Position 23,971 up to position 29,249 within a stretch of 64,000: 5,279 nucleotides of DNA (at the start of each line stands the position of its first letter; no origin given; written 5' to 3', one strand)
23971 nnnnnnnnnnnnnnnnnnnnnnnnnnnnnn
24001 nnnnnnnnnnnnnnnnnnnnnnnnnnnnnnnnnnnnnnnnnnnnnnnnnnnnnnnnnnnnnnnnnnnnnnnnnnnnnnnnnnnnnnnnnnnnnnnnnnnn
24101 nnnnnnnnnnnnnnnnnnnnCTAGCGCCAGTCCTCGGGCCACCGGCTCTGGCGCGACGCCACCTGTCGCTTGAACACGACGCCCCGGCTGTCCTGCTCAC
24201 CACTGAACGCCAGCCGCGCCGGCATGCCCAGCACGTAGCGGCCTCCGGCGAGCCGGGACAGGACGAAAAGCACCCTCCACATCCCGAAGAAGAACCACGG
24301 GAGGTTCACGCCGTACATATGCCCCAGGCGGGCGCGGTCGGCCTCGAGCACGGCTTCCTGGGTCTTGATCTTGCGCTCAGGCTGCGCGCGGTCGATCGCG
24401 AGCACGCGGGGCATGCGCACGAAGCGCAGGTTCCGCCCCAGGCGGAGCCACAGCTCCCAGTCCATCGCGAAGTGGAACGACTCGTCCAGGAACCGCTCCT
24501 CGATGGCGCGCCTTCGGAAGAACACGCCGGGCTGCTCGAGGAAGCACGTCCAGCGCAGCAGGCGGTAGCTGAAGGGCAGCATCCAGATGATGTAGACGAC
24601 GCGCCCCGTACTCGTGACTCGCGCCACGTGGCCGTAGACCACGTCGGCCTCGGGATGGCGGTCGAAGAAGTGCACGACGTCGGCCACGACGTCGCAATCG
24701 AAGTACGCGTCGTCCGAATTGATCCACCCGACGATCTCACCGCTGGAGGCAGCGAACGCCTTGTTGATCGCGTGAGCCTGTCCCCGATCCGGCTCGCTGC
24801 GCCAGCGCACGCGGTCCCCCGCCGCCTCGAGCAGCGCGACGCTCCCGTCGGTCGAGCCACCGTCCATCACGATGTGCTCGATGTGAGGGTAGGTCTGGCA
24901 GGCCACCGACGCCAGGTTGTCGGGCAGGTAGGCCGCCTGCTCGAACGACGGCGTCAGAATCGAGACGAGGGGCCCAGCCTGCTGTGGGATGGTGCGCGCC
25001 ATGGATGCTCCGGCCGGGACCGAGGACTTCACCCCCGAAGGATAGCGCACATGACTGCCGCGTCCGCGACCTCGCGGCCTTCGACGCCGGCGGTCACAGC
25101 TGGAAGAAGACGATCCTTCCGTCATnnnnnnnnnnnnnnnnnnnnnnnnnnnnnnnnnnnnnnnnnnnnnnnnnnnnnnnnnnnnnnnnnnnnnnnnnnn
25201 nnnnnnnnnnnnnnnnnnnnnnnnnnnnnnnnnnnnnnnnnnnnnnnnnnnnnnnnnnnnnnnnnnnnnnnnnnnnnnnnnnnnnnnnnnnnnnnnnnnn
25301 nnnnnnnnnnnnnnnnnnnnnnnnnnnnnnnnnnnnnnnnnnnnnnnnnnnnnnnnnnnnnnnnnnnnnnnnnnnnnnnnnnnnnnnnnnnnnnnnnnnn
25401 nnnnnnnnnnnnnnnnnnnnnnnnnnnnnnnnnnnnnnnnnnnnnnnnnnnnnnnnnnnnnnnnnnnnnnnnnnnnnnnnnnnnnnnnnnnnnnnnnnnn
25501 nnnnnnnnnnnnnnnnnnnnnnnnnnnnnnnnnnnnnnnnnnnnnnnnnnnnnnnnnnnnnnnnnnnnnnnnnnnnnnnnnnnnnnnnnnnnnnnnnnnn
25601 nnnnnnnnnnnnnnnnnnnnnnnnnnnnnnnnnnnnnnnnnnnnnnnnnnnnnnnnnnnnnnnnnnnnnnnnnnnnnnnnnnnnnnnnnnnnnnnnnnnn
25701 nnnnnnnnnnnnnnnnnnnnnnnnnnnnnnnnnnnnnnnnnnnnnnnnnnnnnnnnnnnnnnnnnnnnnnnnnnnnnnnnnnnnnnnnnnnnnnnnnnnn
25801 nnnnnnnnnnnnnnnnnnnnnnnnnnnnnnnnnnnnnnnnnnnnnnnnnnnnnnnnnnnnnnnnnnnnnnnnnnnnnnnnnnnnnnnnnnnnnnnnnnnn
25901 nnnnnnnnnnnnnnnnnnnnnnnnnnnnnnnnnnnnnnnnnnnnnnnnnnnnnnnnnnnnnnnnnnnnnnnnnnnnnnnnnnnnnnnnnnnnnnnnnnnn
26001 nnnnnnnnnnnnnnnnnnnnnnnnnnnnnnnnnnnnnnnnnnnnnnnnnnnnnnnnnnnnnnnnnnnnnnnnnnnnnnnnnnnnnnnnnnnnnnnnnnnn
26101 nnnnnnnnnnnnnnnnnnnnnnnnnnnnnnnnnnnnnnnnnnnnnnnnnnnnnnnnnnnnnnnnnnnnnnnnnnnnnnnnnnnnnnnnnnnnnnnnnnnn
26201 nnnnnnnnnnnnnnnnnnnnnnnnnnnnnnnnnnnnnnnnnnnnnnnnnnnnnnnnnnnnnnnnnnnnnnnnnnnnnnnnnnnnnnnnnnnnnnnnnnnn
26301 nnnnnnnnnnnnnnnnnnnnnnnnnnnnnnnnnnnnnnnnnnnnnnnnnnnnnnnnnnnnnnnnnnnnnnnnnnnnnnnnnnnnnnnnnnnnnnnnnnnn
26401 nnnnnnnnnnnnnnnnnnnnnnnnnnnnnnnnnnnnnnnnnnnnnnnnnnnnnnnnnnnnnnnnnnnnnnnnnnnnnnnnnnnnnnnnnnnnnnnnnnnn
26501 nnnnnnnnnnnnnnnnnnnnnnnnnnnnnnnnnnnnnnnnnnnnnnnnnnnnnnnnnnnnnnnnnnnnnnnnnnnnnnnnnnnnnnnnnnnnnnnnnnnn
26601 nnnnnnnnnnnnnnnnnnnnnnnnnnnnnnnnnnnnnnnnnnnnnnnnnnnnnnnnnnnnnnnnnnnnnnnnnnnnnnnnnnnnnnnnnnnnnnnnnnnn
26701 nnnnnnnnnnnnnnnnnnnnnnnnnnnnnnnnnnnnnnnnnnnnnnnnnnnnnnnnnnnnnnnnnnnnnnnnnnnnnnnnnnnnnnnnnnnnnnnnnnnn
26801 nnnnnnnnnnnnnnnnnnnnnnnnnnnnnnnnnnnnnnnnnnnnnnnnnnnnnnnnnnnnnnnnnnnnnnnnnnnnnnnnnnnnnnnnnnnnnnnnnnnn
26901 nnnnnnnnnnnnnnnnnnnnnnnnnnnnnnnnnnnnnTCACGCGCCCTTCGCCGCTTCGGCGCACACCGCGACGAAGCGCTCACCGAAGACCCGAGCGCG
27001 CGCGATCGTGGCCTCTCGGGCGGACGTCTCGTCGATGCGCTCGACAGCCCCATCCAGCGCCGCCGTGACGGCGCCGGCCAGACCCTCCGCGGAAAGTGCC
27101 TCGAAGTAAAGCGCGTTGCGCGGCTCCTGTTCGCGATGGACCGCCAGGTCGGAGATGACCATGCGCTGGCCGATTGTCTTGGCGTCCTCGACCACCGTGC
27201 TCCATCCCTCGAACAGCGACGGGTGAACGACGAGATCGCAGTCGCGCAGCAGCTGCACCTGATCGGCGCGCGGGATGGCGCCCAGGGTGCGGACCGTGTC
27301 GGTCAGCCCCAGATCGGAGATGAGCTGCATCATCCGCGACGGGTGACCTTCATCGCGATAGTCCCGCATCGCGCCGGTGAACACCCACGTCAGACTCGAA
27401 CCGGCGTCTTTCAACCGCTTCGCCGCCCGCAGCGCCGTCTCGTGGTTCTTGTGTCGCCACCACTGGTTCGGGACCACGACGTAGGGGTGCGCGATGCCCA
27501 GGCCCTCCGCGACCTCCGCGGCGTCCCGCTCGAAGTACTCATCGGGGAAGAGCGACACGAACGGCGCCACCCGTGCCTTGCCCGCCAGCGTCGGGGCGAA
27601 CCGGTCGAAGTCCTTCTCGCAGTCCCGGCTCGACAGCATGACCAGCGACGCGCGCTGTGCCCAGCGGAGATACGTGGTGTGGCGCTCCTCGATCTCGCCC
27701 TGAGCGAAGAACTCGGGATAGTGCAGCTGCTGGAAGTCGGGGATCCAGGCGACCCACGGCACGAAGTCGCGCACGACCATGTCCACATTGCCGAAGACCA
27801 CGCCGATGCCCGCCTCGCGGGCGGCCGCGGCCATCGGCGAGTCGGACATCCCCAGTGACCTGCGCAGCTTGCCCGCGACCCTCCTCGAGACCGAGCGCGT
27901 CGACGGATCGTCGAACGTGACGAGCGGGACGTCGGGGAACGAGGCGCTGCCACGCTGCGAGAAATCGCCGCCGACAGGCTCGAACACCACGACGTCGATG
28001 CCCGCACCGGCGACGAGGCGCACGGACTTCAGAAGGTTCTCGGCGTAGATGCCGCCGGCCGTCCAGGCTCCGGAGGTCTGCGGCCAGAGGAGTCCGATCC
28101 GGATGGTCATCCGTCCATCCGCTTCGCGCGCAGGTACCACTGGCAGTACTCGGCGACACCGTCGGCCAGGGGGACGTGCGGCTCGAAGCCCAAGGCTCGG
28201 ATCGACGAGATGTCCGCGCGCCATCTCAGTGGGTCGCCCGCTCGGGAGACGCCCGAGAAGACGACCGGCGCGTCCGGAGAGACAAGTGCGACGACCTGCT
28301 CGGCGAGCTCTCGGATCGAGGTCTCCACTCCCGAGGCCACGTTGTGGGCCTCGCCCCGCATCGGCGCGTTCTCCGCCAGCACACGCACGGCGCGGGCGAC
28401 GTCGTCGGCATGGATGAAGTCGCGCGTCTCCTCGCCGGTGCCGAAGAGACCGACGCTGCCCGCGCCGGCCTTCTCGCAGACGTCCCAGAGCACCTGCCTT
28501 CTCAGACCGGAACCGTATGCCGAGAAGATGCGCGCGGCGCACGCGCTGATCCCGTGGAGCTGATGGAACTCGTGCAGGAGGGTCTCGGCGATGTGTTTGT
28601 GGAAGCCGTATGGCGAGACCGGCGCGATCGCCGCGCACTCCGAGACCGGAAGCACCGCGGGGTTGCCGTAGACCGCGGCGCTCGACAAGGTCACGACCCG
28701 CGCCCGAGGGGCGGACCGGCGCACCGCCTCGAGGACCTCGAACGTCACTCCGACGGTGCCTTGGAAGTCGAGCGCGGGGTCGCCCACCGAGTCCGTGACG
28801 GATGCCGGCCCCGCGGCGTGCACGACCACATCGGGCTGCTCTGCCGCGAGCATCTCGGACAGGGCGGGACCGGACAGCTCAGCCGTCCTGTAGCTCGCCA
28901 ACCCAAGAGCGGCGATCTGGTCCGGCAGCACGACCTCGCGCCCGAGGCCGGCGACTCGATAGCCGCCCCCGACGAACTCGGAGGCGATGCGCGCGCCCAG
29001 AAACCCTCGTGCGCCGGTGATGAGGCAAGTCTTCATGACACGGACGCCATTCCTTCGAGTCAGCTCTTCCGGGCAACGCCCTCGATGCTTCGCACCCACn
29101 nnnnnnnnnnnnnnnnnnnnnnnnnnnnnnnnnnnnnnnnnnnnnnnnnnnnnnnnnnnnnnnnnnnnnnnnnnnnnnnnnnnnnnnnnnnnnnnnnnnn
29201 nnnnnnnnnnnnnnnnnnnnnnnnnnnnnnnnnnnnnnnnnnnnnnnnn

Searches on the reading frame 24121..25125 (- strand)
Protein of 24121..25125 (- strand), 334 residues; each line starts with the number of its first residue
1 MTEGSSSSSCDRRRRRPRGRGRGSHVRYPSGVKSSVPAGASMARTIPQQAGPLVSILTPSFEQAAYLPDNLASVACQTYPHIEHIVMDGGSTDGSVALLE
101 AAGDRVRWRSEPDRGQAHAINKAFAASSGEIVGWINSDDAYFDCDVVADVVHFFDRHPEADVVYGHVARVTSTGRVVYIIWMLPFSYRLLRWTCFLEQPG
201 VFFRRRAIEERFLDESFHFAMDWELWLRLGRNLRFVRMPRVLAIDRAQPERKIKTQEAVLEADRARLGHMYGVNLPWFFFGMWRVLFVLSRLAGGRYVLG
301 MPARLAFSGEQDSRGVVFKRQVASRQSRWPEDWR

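Call 12: search_protein_families(library=pfam, proteins=[window:24121-25125:-], max_evalue=0.00001)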
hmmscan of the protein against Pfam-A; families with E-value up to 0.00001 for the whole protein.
window:24121-25125:- (334 aa): 2 families
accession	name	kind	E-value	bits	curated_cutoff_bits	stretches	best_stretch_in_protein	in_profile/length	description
PF00535.33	Glycos_transf_2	-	4.3e-21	76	23.3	1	55-185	1-137/168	Glycosyl transferase family 2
PF10111.15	Glyco_tranf_2_2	-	1.3e-06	28.6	27.3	1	62-245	10-217/276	Glycosyltransferase like family 2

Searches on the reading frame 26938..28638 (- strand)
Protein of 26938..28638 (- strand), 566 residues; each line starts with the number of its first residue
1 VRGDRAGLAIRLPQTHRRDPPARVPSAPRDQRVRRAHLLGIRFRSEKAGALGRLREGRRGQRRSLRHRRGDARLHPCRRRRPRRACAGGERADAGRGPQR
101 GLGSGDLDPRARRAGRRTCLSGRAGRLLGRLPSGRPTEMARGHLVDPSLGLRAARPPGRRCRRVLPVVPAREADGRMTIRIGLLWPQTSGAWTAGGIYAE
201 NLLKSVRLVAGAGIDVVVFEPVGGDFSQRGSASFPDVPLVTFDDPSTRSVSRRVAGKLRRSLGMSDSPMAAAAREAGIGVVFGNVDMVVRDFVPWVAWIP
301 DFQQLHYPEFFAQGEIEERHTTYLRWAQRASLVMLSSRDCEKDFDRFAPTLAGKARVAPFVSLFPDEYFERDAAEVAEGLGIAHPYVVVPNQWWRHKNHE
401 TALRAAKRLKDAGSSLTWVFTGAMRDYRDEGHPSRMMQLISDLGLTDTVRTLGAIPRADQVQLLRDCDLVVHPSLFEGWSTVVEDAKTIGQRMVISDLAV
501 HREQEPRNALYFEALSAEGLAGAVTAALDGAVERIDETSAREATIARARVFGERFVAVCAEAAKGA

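Call 82: search_protein_families(library=pfam, proteins=[window:26938-28638:-], max_evalue=0.05)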
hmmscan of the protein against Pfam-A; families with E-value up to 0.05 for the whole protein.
window:26938-28638:- (566 aa): 2 families
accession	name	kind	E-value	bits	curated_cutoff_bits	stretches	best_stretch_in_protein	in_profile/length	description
PF00534.26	Glycos_transf_1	-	2.4e-14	53.7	26.4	1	386-531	17-159/172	Glycosyl transferases group 1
PF13692.12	Glyco_trans_1_4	-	3.9e-11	43.8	27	1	393-528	11-140/142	Glycosyl transferases group 1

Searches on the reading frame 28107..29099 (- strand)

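Call 12: search_protein_families(library=pfam, proteins=[window:28107-29099:-], max_evalue=0.00001)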
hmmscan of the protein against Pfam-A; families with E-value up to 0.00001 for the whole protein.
window:28107-29099:- (330 aa): 4 families
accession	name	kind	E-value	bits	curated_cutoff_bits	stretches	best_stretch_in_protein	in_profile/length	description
PF01370.27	Epimerase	-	2.6e-42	145.3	20.9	1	26-254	2-239/240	NAD dependent epimerase/dehydratase family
PF16363.11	GDP_Man_Dehyd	-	1.5e-33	117.1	27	1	26-317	1-331/332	GDP-mannose 4,6 dehydratase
PF04321.23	RmlD_sub_bind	-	1.8e-07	31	27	1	25-272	3-230/287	RmlD substrate binding domain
PF01073.25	3Beta_HSD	-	1.3e-06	28.1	22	1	26-244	1-230/280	3-beta hydroxysteroid dehydrogenase/isomerase family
